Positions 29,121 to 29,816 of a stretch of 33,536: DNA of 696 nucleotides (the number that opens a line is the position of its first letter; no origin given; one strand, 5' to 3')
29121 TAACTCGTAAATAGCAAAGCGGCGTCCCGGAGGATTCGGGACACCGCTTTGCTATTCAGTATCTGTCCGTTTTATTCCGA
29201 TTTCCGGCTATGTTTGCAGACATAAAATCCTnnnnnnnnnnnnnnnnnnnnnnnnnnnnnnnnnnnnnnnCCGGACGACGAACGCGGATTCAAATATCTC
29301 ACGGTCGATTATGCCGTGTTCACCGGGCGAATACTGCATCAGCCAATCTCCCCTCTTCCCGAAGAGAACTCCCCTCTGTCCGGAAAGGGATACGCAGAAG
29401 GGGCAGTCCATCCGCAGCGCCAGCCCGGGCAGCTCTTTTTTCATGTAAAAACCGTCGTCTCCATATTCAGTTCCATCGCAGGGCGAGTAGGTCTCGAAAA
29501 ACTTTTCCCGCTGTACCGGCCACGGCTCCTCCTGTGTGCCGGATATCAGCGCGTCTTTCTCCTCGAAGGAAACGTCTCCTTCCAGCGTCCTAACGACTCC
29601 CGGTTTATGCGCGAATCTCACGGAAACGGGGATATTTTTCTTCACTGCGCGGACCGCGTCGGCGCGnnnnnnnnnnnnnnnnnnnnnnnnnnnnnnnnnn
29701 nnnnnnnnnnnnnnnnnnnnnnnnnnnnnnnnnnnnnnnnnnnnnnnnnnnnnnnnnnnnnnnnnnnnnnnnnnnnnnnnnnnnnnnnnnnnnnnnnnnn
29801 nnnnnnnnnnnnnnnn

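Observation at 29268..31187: Accessory DHH/DHHA1 phosphoesterase carrying four tandem PGDYG-like C-terminal modules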

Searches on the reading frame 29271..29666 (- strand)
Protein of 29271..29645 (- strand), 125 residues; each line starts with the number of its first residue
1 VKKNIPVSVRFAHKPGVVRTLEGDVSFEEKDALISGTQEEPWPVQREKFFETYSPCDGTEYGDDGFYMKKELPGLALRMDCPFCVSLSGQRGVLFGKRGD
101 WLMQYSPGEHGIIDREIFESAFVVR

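Call 20: search_protein_families(library=phrogs, proteins=[window:29271-29645:-], max_evalue=0.1)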
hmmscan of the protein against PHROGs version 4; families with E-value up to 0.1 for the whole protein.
window:29271-29645:- (125 aa): 2 families
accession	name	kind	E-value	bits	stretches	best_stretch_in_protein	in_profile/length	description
phrog_419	-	unknown function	0.00021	21.9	1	12-59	79-126/300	-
phrog_4502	-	unknown function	0.062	14.3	0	13-60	43-90/190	-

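Call 49: search_protein_families(library=pfam, proteins=[window:29271-29645:-], max_evalue=10)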
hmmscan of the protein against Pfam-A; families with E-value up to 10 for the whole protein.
window:29271-29645:- (125 aa): 1 family
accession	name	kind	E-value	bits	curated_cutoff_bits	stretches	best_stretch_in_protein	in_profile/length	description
PF14083.11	PGDYG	-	6.7e-18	65.4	27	1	28-121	6-100/102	PGDYG protein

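Call 51: search_dna_similar(query=window:29271-29645:-, collection=phages, mode=protein, max_evalue=1, max_rows=30)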
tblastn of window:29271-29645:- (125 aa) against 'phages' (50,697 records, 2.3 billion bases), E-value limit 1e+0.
Records with a match: 22; places in all: 22; records where one place covers at least 80% of the query: 0.
Best place of each record, by identity: <60% 22.
By first word of the organism name: Staphylococcus 11; Gordonia 2; Lactobacillus 2; Enterococcus 2; Streptococcus 1; Aerococcus 1; Bacteriophage 1; Bacillus 1; Latilactobacillus 1.
By host as written in the record: Staphylococcus pseudintermedius E140 5; Staphylococcus pseudintermedius 4; Gordonia rubripertincta NRRL B-16540 2; Lactobacillus fermentum 2; Staphylococcus pseudintermedius strain E045 2; Enterococcus faecalis 2; Streptococcus equinus 2B 1; Aerococcus viridans AV-X1 1; and 3 more.
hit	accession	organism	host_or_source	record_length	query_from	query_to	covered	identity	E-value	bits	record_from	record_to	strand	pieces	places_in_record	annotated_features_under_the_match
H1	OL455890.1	Gordonia phage Wojtek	Gordonia rubripertincta NRRL B-16540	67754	17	110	75%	30.9%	3e-1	35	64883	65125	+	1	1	85: hypothetical protein | 86: hypothetical protein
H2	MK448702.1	Streptococcus phage Javan199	Streptococcus equinus 2B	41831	3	88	69%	31.8%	1e-3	43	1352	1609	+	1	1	hypothetical protein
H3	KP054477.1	Lactobacillus phage LfeInf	Lactobacillus fermentum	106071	1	54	43%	40.7%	6e-5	46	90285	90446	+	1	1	hypothetical protein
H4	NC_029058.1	Lactobacillus phage LfeInf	Lactobacillus fermentum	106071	1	54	43%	40.7%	6e-5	46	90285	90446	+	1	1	hypothetical protein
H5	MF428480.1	Staphylococcus phage SN10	Staphylococcus pseudintermedius E140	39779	2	53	42%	36.5%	1e+0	34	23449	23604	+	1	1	hypothetical protein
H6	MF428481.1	Staphylococcus phage SN8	Staphylococcus pseudintermedius E140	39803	2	53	42%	36.5%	1e+0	34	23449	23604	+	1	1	hypothetical protein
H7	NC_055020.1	Staphylococcus phage SN8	Staphylococcus pseudintermedius E140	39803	2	53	42%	36.5%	1e+0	34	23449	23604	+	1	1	hypothetical protein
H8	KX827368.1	Staphylococcus phage SpT5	Staphylococcus pseudintermedius strain ...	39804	2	53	42%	36.5%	1e+0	34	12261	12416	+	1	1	hypothetical protein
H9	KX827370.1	Staphylococcus phage SpT252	Staphylococcus pseudintermedius strain ...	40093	2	53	42%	36.5%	1e+0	34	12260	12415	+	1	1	hypothetical protein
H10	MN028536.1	Staphylococcus phage vB_SpsM_WIS42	Staphylococcus pseudintermedius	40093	2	53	42%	36.5%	1e+0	34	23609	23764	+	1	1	hypothetical protein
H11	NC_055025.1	Staphylococcus phage vB_SpsM_WIS42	Staphylococcus pseudintermedius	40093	2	53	42%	36.5%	1e+0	34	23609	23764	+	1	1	hypothetical protein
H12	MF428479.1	Staphylococcus phage SN11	Staphylococcus pseudintermedius E140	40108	2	53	42%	36.5%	1e+0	34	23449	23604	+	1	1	hypothetical protein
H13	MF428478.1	Staphylococcus phage SN13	Staphylococcus pseudintermedius E140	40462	2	53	42%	36.5%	1e+0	34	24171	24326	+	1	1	hypothetical protein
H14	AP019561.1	Staphylococcus phage SP197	Staphylococcus pseudintermedius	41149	2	53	42%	36.5%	1e+0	34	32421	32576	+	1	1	phage protein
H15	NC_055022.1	Staphylococcus phage SP197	Staphylococcus pseudintermedius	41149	2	53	42%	36.5%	1e+0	34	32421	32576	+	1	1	phage protein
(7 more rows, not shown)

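Call 52: get_annotated_region(hit=H3, flank=2500)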
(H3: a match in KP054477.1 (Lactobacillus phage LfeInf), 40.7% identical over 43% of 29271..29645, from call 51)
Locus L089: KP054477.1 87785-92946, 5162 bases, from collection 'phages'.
description: Lactobacillus phage LfeInf, complete genome.
organism: Lactobacillus phage LfeInf (NCBI taxid 1567484)
taxonomy: Viruses; Duplodnaviria; Heunggongvirae; Uroviricota; Caudoviricetes; Herelleviridae; Hopescreekvirus; Hopescreekvirus LfeInf
host: Lactobacillus fermentum; source: waste water; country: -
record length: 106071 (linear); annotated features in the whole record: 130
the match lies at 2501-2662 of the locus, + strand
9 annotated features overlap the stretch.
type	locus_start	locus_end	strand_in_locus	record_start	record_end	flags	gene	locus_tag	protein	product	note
CDS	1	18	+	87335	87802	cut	-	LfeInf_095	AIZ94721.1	hypothetical protein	-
CDS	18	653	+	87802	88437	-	-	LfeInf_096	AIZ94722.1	hypothetical protein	-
CDS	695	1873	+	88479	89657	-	-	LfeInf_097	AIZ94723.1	hypothetical protein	-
CDS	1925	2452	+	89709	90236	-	-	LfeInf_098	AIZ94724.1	hypothetical protein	-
CDS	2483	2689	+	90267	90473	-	-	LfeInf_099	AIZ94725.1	hypothetical protein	-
CDS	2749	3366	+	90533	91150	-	-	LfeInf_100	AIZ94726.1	hypothetical protein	-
CDS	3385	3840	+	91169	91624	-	-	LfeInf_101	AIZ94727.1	hypothetical protein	-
CDS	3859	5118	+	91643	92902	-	-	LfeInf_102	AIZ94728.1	DNA recombinase RecA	-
CDS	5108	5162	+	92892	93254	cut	-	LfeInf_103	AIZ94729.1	hypothetical protein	-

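Call 53: get_annotated_region(hit=H2, flank=2500)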
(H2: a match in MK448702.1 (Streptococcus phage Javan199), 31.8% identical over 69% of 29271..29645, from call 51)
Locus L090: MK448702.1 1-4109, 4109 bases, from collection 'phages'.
description: Streptococcus phage Javan199, complete genome.
organism: Streptococcus phage Javan199 (NCBI taxid 2548043)
taxonomy: Viruses; Duplodnaviria; Heunggongvirae; Uroviricota; Caudoviricetes
host: Streptococcus equinus 2B; source: -; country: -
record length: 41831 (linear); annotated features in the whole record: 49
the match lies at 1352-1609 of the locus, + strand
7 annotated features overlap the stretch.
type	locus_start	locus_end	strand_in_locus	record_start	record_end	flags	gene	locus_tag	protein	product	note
CDS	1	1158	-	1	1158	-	-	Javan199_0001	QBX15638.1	integrase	-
CDS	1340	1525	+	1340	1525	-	-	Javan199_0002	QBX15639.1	hypothetical protein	-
CDS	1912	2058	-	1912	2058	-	-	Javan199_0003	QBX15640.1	hypothetical protein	-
CDS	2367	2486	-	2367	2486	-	-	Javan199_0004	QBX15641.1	hypothetical protein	-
CDS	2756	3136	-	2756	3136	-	-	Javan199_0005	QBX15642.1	hypothetical protein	-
CDS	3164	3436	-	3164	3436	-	-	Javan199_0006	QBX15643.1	putative repressor protein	-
CDS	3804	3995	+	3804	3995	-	-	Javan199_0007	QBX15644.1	hypothetical protein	-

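Call 64: predict_structure(alignment_id=A4)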
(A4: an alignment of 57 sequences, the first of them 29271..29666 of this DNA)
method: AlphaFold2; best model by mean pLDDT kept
length: 132 residues; sequences in the alignment: 57
mean_pLDDT: 95.1   pTM: 0.84
mean pLDDT of the five models: 95.1, 94.9, 94.6, 94.1, 94.1
residues with pLDDT >= 90: 123; 70-90: 8; 50-70: 1; < 50: 0
segments of 3 or more residues with pLDDT < 50: none
pLDDT, mean of each block of 10 residues (from residue 1): 91 96 96 98 89 96 97 96 97 94 98 94 95 93
secondary structure, 60 per line:
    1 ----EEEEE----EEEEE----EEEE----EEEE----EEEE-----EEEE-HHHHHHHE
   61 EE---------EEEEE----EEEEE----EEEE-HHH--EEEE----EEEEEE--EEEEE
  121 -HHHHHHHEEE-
elements in order: E5-9 E14-18 E23-26 E31-34 E39-42 E48-51 H53-59 E60-62 E72-76 E81-85 E90-93 E100-103 E108-113 E116-120 H122-128 E129-131

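Call 67: fold_search(model_id=the predicted structure, library=pdb)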
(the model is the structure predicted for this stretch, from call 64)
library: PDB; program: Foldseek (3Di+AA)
matches with E <= 10: 279; with E <= 0.001: 0
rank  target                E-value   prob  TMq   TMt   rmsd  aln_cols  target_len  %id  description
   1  3pvl_A                3.8e-01  0.06  0.15  0.05  16.1       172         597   11  Structure of myosin VIIa MyTH4-FERM-SH3 in complex with the CEN1 of Sans (released 2011-03-02)
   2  6isb_B                6.1e-01  0.08  0.19  0.13  15.5       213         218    8  crystal structure of human CD226 (released 2018-12-26)
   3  9b42_A                6.8e-01  0.04  0.14  0.14  15.2       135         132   14  Pseudomonas phage Pa193 neck and extended tail (collar, gateway, tail tube, and sheath proteins) (released 2024-10-16)
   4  3rn5_D                7.2e-01  0.10  0.21  0.16  13.7       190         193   14  Structural basis of cytosolic DNA recognition by innate immune receptors (released 2012-04-25)
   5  6biq_A                7.9e-01  0.11  0.24  0.14  14.4       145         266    9  Structure of NlpC2 from Trichomonas vaginalis (released 2018-11-07)
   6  6rc6                  9.8e-01  0.06  0.20  0.11  16.1       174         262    9  Crystal structure of NAD kinase 1 from Listeria monocytogenes in complexe with an adenine derivative (released 2020-02-19)
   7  3rn2_A                1.0e+00  0.09  0.20  0.15  14.4       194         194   14  Structural Basis of Cytosolic DNA Recognition by Innate Immune Receptors (released 2012-04-25)
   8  8csp_W                1.1e+00  0.10  0.20  0.24  11.4       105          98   13  Human mitochondrial small subunit assembly intermediate (State A) (released 2022-12-14)
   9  5ejf_C                1.1e+00  0.06  0.18  0.12  14.9       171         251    9  Crystal structure of NAD kinase P101A mutant from Listeria monocytogenes (released 2016-11-09)
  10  8q3j_D                1.1e+00  0.03  0.14  0.13  15.5       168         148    6  Crystal structure of mIL-38 in complex with a neutralizing Fab e04 fragment (released 2024-08-14)
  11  3rn2_B                1.1e+00  0.08  0.20  0.15  14.4       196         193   14  Structural Basis of Cytosolic DNA Recognition by Innate Immune Receptors (released 2012-04-25)
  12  5ejh                  1.1e+00  0.04  0.19  0.12  15.6       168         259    9  Crystal structure of NAD kinase V98S mutant from Listeria monocytogenes (released 2016-11-09)
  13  2j1k_V                1.3e+00  0.06  0.17  0.17  13.5       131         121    4  CAV-2 fibre head in complex with CAR D1 (released 2006-09-05)
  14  8b47_A                1.3e+00  0.05  0.19  0.11  15.1       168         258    8  Crystal structure of NAD kinase 1 from Listeria monocytogenes in complex with a cyclic di-adenosine derivative (released 2023-01-11)
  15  8q3j_A                1.3e+00  0.02  0.13  0.13  17.0       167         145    8  Crystal structure of mIL-38 in complex with a neutralizing Fab e04 fragment (released 2024-08-14)
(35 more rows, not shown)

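Call 70: search_protein_representatives(protein=window:29271-29645:-)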
Query: 125 residues. Proteins with E-value up to 0.001 (for the whole library): 548; up to 1e-10: 317; up to 1e-30: 3. The best 150 are listed.
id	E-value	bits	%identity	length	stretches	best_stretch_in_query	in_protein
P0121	9.2e-38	145.5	47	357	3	2-122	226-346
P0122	4.6e-35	136.8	32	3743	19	16-122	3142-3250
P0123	6.6e-32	126.6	42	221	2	1-122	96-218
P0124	1.2e-29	119.2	42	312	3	1-122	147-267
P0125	9.0e-29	116.4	46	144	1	2-123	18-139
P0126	8.0e-28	113.4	47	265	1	2-121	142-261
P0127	1.2e-27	112.8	46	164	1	2-123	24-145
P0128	3.2e-27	111.4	42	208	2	1-122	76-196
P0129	3.5e-27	111.3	44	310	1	1-122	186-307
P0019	5.3e-27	110.7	42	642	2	2-122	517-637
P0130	5.3e-26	107.5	46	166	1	2-122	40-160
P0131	7.4e-26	107.0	44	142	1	2-121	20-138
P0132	2.3e-25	105.4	47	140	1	2-120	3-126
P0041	2.6e-25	105.3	39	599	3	2-114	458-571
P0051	3.3e-25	104.9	40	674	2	2-122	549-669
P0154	5.4e-22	94.5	40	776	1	2-122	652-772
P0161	7.4e-21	90.8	41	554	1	4-123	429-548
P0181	6.3e-20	87.8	38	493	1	2-122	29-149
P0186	1.4e-19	86.7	38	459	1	4-122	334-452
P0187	1.4e-19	86.7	41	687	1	7-122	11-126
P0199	3.8e-19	85.3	30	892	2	9-121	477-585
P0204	6.6e-19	84.5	38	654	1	5-122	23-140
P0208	1.0e-18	83.9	39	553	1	8-122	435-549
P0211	1.1e-18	83.9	41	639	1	6-122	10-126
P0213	1.3e-18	83.5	40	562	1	2-124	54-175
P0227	3.6e-18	82.1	43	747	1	2-121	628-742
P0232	6.3e-18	81.3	37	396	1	8-122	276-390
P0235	8.3e-18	81.0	37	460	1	5-122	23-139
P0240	1.0e-17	80.6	36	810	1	3-122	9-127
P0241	1.0e-17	80.6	43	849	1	7-122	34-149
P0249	3.2e-17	79.0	40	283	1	7-118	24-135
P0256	6.0e-17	78.2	39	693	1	3-121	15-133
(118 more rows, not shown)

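Call 71: search_protein_families(library=pfam, proteins=[P0161, P0208, P0187, P0211, P0240, P0241, P0129, P0154, P0199, P0181], max_evalue=0.001)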
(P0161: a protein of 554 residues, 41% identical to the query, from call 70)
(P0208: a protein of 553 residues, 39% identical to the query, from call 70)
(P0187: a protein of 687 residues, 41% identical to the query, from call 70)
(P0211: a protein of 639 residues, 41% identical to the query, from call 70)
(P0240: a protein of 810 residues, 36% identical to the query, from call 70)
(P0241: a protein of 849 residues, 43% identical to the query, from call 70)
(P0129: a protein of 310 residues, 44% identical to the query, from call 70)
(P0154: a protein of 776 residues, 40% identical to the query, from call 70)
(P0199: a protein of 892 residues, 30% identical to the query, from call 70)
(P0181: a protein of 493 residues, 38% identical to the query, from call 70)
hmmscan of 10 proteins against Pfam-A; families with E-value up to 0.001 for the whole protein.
P0161 (554 aa): 2 families
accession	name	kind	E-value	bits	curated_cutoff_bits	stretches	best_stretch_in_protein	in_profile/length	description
PF01434.24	Peptidase_M41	-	8.4e-24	84.9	29.9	1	233-407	7-188/191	Peptidase family M41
PF14083.11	PGDYG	-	3.3e-19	69.6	27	1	448-547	1-101/102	PGDYG protein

P0208 (553 aa): 2 families
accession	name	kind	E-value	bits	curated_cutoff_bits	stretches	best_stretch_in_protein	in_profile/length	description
PF01434.24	Peptidase_M41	-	2.6e-22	80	29.9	1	234-408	6-187/191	Peptidase family M41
PF14083.11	PGDYG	-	1.8e-16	60.8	27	1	451-550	2-102/102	PGDYG protein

P0187 (687 aa): 1 family
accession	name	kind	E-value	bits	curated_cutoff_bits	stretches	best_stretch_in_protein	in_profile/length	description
PF14083.11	PGDYG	-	1.4e-14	54.7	27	1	31-126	5-101/102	PGDYG protein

P0211 (639 aa): 1 family
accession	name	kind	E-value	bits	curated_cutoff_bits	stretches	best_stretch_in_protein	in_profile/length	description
PF14083.11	PGDYG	-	7.8e-14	52.3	27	1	31-126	5-101/102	PGDYG protein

P0240 (810 aa): 1 family
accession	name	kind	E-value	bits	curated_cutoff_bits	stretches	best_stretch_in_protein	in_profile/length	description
PF14083.11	PGDYG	-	1.3e-17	64.4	27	1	33-127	5-101/102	PGDYG protein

P0241 (849 aa): 1 family
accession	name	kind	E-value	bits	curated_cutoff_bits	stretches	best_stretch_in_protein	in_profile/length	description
PF14083.11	PGDYG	-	2.4e-16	60.4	27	1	50-150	1-102/102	PGDYG protein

P0129 (310 aa): 2 families
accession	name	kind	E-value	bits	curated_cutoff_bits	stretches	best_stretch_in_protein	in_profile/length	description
PF14083.11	PGDYG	-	6.3e-18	65.5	27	1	211-308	4-102/102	PGDYG protein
PF00293.34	NUDIX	-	1.3e-15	58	21.1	1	19-158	8-132/134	NUDIX domain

P0154 (776 aa): 4 families
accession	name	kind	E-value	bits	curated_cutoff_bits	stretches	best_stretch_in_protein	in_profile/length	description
PF14083.11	PGDYG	-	1.2e-15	58.2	27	1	676-772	4-101/102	PGDYG protein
PF02254.24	TrkA_N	-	2.4e-08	34.7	23.8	1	102-197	1-83/116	TrkA-N domain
PF13241.12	NAD_binding_7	-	1.1e-05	26.4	22.1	1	99-196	7-81/104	Putative NAD(P)-binding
PF01266.30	DAO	-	0.00014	21.9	27.9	1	102-139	2-40/353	FAD dependent oxidoreductase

P0199 (892 aa): 1 family
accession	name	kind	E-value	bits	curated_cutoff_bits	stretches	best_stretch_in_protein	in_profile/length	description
PF14083.11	PGDYG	-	1.2e-35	122.3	27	2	491-585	1-100/102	PGDYG protein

P0181 (493 aa): 2 families
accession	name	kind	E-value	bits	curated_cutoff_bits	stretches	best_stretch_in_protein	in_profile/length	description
PF14083.11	PGDYG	-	9.7e-29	100.2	27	1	50-150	1-102/102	PGDYG protein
PF14015.11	DUF4231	-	0.00048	21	24.7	0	234-319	6-84/103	Protein of unknown function (DUF4231)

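Call 72: search_protein_families(library=pfam, proteins=[P0227, P0235, P0213, P0186, P0232, P0121, P0124, P0204, P0256, P0249], max_evalue=0.001)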
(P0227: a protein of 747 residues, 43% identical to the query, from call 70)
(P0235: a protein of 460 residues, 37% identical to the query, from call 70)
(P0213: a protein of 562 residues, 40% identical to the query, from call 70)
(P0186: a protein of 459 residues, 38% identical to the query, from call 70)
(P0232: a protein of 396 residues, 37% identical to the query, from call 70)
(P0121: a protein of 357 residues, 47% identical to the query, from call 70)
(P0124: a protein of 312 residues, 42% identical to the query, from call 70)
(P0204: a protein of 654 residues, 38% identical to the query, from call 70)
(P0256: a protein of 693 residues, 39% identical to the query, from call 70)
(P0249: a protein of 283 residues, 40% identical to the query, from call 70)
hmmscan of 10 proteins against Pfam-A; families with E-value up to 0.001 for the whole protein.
P0227 (747 aa): 1 family
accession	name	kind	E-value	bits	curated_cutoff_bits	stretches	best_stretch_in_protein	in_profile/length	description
PF14083.11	PGDYG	-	2.6e-18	66.7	27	1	649-743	1-101/102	PGDYG protein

P0235 (460 aa): 4 families
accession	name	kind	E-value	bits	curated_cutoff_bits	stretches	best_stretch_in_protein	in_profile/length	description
PF13676.11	TIR_2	-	5.3e-23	82.2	28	1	154-271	2-120/122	TIR domain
PF14083.11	PGDYG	-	2.6e-19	69.9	27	1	44-139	4-101/102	PGDYG protein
PF08937.16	ThsB_TIR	-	2.7e-07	31.4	21.2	1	154-241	1-97/100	Thoeris protein ThsB, TIR-like domain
PF01582.25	TIR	-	1.3e-05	25.5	21.3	1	151-229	2-82/179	TIR domain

P0213 (562 aa): 1 family
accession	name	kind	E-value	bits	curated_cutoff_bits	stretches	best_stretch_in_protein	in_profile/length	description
PF14083.11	PGDYG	-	5.7e-15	56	27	1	79-173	5-101/102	PGDYG protein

P0186 (459 aa): 3 families
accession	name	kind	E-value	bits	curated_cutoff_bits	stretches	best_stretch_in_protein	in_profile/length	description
PF00005.33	ABC_tran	-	1.1e-28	101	25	1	30-188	1-137/137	ABC transporter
PF14083.11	PGDYG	-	6.3e-20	71.9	27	1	354-452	2-101/102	PGDYG protein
PF08352.17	oligo_HPY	-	1e-18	67.9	27.1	1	239-304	1-65/65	Oligopeptide/dipeptide transporter, C-terminal region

P0232 (396 aa): 2 families
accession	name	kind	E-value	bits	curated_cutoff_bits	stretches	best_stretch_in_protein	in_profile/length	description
PF01434.24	Peptidase_M41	-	9.9e-29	101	29.9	1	76-250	7-188/191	Peptidase family M41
PF14083.11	PGDYG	-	2.3e-16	60.4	27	1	291-390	1-101/102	PGDYG protein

P0121 (357 aa): 1 family
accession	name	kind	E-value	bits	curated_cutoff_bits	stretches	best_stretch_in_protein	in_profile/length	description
PF14083.11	PGDYG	-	5.5e-25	88.1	27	1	247-346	1-101/102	PGDYG protein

P0124 (312 aa): 1 family
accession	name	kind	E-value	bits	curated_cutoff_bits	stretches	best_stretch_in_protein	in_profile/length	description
PF14083.11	PGDYG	-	2.1e-24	86.2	27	1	173-267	5-101/102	PGDYG protein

P0204 (654 aa): 1 family
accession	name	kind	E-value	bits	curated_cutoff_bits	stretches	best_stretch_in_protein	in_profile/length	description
PF14083.11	PGDYG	-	2.2e-14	54.1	27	1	41-140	1-101/102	PGDYG protein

P0256 (693 aa): 1 family
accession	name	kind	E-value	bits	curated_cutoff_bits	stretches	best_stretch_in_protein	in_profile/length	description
PF14083.11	PGDYG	-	5.1e-14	52.9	27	1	39-134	5-101/102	PGDYG protein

P0249 (283 aa): 2 families
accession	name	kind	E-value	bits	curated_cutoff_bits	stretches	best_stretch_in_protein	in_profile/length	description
PF14083.11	PGDYG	-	6.3e-41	139.3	27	1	40-140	1-102/102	PGDYG protein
PF04352.18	ProQ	-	3.3e-21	75.7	27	1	153-250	5-108/109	ProQ/FINO family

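Call 73: find_encoding_contigs(protein=P0181, flank=5000, max_places=3)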
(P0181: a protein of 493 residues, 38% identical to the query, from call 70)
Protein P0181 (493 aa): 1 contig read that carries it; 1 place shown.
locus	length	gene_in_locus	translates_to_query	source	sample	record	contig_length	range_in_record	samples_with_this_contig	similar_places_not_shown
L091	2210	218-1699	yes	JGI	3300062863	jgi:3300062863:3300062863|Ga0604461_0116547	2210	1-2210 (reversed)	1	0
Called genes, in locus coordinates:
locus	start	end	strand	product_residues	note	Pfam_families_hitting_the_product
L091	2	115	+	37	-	?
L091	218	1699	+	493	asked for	PF14083:PGDYG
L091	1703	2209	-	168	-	?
